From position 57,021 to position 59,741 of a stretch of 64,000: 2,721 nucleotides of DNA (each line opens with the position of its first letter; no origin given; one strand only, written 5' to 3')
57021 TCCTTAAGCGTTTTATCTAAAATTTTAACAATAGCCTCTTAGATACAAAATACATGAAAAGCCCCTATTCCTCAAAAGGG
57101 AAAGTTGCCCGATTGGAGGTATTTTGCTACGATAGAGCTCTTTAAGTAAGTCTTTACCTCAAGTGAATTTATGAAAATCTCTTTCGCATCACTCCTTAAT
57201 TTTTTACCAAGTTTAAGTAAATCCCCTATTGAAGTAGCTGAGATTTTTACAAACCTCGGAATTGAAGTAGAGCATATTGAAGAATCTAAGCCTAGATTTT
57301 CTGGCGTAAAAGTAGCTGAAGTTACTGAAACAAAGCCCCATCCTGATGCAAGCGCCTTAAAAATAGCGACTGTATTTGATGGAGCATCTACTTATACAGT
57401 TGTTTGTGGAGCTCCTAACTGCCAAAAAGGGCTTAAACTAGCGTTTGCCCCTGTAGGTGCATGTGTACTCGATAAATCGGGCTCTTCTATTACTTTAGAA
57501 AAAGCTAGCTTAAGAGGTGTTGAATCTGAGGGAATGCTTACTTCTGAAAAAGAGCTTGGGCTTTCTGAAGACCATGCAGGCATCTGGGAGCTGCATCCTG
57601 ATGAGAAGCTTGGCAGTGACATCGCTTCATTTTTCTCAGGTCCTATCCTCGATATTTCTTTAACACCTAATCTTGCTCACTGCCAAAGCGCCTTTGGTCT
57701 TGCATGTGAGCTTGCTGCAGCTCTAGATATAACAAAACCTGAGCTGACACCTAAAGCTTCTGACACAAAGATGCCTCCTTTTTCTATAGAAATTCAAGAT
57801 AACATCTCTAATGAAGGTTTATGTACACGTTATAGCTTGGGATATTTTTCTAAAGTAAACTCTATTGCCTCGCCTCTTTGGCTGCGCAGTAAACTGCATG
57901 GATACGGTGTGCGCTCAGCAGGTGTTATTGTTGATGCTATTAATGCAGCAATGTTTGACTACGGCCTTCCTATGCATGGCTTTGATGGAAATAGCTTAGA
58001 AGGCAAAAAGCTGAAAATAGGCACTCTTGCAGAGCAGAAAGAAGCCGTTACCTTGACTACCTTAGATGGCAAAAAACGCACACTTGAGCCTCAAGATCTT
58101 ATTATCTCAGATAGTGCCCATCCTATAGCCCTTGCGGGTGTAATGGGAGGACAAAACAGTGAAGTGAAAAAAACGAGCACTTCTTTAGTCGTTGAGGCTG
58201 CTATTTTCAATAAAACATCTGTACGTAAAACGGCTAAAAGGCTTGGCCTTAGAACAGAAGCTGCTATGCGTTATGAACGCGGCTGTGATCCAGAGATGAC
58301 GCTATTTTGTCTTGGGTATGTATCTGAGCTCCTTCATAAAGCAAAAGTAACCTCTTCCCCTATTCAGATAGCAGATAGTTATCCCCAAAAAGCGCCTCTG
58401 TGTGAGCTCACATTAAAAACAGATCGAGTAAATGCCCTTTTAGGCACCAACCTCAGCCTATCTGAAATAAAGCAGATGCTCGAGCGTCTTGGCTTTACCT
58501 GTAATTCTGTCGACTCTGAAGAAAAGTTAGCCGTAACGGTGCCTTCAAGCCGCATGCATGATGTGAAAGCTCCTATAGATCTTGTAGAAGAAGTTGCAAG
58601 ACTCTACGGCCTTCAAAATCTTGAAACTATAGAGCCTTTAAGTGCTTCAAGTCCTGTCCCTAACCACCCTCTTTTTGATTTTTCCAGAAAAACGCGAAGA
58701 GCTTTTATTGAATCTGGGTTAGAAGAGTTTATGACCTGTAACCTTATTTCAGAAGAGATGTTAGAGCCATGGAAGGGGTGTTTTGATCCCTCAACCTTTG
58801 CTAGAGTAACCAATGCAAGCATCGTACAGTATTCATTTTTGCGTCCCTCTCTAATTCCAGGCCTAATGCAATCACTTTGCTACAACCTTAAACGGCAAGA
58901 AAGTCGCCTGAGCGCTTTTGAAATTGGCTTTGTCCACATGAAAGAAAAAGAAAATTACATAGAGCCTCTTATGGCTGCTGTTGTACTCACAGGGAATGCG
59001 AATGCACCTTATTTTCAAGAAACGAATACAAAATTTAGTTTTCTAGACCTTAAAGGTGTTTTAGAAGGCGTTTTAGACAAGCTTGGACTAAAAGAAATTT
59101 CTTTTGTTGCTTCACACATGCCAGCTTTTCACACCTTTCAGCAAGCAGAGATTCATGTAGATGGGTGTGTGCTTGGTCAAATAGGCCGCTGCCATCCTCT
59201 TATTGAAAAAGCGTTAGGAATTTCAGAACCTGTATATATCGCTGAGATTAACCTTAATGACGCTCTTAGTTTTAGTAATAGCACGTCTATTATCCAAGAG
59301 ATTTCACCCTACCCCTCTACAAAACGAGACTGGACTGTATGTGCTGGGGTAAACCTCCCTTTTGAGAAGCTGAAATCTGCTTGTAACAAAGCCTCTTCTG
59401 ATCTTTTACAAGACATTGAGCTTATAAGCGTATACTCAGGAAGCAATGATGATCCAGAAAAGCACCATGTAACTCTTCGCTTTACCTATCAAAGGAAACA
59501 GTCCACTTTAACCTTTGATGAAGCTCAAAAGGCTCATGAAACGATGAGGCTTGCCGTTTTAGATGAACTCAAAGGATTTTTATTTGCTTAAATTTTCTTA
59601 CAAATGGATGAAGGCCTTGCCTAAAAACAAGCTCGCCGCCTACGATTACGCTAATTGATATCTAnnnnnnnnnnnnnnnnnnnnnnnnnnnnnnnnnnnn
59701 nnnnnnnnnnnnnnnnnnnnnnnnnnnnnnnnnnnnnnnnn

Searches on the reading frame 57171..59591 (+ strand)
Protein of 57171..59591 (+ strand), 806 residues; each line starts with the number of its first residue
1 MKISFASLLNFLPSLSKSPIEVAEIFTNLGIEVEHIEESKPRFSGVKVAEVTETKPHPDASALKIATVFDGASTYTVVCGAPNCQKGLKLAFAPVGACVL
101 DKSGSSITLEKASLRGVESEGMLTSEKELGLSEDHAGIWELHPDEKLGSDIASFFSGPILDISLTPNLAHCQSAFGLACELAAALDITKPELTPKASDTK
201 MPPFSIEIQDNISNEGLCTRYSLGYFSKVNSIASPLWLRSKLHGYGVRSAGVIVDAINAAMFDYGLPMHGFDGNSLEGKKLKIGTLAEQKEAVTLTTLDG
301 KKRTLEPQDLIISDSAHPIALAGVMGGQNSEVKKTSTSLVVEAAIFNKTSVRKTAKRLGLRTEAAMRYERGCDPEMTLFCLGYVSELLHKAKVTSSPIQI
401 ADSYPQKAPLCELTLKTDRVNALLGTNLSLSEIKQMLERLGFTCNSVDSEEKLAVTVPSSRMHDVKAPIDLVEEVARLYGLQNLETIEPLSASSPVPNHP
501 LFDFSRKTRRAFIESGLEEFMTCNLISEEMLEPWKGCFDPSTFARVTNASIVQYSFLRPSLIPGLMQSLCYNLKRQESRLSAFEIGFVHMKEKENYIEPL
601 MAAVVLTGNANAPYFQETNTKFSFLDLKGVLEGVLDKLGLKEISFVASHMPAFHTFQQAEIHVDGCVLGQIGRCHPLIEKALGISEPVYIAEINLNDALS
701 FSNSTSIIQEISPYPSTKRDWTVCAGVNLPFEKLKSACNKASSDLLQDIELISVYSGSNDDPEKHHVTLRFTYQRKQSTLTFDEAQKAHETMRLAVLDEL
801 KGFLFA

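Call 61: search_protein_families(library=ncbifam, proteins=[window:57171-59591:+], max_evalue=0.00001)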
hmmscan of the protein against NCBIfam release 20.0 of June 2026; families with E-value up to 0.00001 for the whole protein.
window:57171-59591:+ (806 aa): 6 families
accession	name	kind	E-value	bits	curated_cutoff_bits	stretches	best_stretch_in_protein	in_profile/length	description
TIGR00472.1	pheT_bact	equivalog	2.6e-190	634.5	402.65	1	1-800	1-793/798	phenylalanine--tRNA ligase subunit beta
NF001882.0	PRK00629.5-4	equivalog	2.4e-48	165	527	1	17-739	16-682/725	phenylalanine--tRNA ligase subunit beta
TIGR00471.1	pheT_arch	equivalog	6.1e-30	104.2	282.65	1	321-696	209-548/551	phenylalanine--tRNA ligase subunit beta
NF045760.1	YtpR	equivalog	3.3e-24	85.8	100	1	39-150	80-184/185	YtpR family tRNA-binding protein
NF045867.1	PheT_Nterm_rel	equivalog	3.2e-08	33.8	120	1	45-131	88-170/171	TyrS-associated PheT N-terminal domain-related protein TapR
NF001879.0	PRK00629.5-1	equivalog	5.5e-08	31.8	840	1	21-184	21-186/718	phenylalanine--tRNA ligase subunit beta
